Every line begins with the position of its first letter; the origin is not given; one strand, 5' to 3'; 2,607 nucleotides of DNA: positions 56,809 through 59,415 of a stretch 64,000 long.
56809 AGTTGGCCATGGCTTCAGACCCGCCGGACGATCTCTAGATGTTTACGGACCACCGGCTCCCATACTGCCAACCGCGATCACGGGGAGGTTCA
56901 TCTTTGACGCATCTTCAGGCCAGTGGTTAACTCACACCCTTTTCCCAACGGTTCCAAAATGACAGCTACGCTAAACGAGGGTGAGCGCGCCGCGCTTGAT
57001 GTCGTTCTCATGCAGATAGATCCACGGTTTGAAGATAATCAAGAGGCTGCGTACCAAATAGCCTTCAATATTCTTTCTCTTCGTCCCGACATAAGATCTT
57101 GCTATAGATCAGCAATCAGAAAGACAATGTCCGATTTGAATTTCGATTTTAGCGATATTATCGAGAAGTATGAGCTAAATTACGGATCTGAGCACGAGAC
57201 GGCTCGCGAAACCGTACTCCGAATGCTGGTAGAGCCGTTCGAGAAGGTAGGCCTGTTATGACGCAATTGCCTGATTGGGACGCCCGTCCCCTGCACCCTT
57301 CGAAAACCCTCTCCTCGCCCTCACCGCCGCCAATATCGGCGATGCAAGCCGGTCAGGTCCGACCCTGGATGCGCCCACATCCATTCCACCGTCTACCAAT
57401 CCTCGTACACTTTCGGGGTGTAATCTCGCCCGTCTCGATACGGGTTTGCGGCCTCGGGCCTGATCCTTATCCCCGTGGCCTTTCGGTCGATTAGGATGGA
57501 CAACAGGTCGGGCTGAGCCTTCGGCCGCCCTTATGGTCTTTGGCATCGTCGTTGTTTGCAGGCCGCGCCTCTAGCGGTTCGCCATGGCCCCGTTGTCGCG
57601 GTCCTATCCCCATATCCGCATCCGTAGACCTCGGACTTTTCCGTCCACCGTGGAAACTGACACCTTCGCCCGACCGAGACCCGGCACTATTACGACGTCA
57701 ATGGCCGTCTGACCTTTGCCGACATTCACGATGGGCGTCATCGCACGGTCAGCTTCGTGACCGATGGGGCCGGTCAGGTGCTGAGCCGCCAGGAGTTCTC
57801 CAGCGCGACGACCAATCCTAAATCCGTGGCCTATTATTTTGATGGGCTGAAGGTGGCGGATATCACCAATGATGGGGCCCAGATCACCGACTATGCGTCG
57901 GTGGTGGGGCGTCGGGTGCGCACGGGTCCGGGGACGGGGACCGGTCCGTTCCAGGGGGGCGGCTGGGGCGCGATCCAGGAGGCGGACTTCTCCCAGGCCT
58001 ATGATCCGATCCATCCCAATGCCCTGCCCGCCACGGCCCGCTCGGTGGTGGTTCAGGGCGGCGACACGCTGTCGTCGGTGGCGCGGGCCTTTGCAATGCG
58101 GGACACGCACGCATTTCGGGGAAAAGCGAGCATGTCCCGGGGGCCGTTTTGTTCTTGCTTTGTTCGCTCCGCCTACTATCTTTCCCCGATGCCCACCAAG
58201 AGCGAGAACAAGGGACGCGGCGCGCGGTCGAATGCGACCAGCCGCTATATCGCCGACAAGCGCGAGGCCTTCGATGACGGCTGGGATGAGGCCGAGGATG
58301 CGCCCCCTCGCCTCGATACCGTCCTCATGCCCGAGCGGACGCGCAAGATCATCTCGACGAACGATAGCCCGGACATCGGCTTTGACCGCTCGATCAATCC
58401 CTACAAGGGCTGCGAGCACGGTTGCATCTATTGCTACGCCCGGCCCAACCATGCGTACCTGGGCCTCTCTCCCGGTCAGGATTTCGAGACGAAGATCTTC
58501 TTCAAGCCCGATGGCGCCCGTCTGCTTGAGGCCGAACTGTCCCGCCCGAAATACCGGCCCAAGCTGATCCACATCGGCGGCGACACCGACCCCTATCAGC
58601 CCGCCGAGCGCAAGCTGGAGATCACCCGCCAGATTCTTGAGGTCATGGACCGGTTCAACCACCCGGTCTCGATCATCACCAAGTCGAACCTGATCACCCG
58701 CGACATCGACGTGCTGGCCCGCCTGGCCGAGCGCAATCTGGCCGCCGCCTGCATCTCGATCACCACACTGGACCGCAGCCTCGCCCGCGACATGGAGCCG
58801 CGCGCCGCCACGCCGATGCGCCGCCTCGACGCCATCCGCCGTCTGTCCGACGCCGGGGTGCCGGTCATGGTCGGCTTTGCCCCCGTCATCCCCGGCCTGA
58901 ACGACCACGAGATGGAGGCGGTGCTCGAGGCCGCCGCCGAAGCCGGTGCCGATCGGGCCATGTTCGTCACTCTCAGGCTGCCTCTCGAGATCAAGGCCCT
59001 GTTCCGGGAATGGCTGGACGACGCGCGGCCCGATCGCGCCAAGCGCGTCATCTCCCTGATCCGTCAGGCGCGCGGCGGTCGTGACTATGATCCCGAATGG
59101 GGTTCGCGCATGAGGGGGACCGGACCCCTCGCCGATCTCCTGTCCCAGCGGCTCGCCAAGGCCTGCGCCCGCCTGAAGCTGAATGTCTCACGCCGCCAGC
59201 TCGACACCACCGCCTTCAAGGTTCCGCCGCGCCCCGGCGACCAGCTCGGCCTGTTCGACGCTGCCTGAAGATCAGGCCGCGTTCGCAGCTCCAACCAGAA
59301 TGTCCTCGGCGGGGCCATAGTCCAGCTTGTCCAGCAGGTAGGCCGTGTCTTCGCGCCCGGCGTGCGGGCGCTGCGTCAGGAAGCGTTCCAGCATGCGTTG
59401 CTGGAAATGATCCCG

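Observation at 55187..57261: Orphaned polymorphic-toxin C-terminal module with an ATGA-coupled, low-GC immunity-like gene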

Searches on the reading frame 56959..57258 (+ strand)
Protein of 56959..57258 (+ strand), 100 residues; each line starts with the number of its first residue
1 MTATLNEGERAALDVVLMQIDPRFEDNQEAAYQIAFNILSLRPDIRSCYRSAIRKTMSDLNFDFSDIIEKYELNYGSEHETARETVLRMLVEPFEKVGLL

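Call 5: search_protein_families(library=pfam, proteins=[window:56959-57258:+], max_evalue=1)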
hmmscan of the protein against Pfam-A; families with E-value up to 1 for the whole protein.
window:56959-57258:+ (100 aa): 0 families

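Call 8: search_protein_families(library=ncbifam, proteins=[window:56959-57258:+], max_evalue=1)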
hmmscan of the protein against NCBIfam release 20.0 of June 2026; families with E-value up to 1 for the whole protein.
window:56959-57258:+ (100 aa): 0 families

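Call 19: find_homologous_proteins(query=window:56959-57258:+, max_evalue=0.1)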
Query window:56959-57258:+ (100 aa): 1 proteins with E <= 0.1 among 14 candidates.
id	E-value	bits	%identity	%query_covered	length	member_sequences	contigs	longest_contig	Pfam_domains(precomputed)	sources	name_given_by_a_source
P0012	5.6e-58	211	100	100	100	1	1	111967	-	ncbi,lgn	-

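Call 83: find_encoding_contigs(protein=P0012, flank=3000, max_places=3)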
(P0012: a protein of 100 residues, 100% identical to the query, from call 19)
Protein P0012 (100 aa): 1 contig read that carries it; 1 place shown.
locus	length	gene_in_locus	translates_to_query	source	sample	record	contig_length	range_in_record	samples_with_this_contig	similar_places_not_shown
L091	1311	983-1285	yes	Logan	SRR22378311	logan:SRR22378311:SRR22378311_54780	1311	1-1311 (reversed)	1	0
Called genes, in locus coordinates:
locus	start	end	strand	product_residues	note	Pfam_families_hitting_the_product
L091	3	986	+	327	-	?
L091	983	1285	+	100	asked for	-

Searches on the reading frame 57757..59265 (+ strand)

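Call 5: search_protein_families(library=pfam, proteins=[window:57757-59265:+], max_evalue=1)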
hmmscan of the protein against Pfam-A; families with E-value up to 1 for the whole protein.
window:57757-59265:+ (503 aa): 3 families
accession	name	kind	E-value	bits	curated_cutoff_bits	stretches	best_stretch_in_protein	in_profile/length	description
PF04055.27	Radical_SAM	-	4.3e-21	76.2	29.5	1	213-392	1-165/166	Radical SAM superfamily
PF19238.5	Radical_SAM_2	-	0.0089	16.1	26.7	1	307-386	59-133/151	Radical SAM-like domain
PF08902.16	DUF1848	-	0.011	16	30.5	1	213-228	247-262/262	Domain of unknown function (DUF1848)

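Call 8: search_protein_families(library=ncbifam, proteins=[window:57757-59265:+], max_evalue=1)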
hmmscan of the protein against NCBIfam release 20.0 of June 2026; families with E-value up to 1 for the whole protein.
window:57757-59265:+ (503 aa): 7 families
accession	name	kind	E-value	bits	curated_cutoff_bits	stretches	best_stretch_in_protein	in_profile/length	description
NF033668.1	rSAM_PA0069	hypoth_equivalog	2.2e-152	507.1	360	1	152-500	1-348/348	PA0069 family radical SAM protein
NF038135.1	rSAM_Rv2578c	equivalog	1.1e-60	205.3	430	1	203-437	54-291/317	Rv2578c family radical SAM protein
NF038136.1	rSAM_Rv_intein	exception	1.1e-52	179.6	700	2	226-434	335-545/574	intein-containing Rv2578c family radical SAM protein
TIGR04470.1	rSAM_mob_pairB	equivalog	3.5e-27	95.5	410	1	198-413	9-208/285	radical SAM mobile pair protein B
TIGR02666.1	moaA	equivalog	0.029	13.4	284.05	1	304-398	94-185/336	GTP 3',8-cyclase MoaA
TIGR04471.1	rSAM_mob_pairA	equivalog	0.038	13.5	355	1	214-259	11-53/220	radical SAM mobile pair protein A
TIGR04403.1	rSAM_skfB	equivalog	0.12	11.1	300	1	333-399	207-270/402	sporulation killing factor system radical SAM maturase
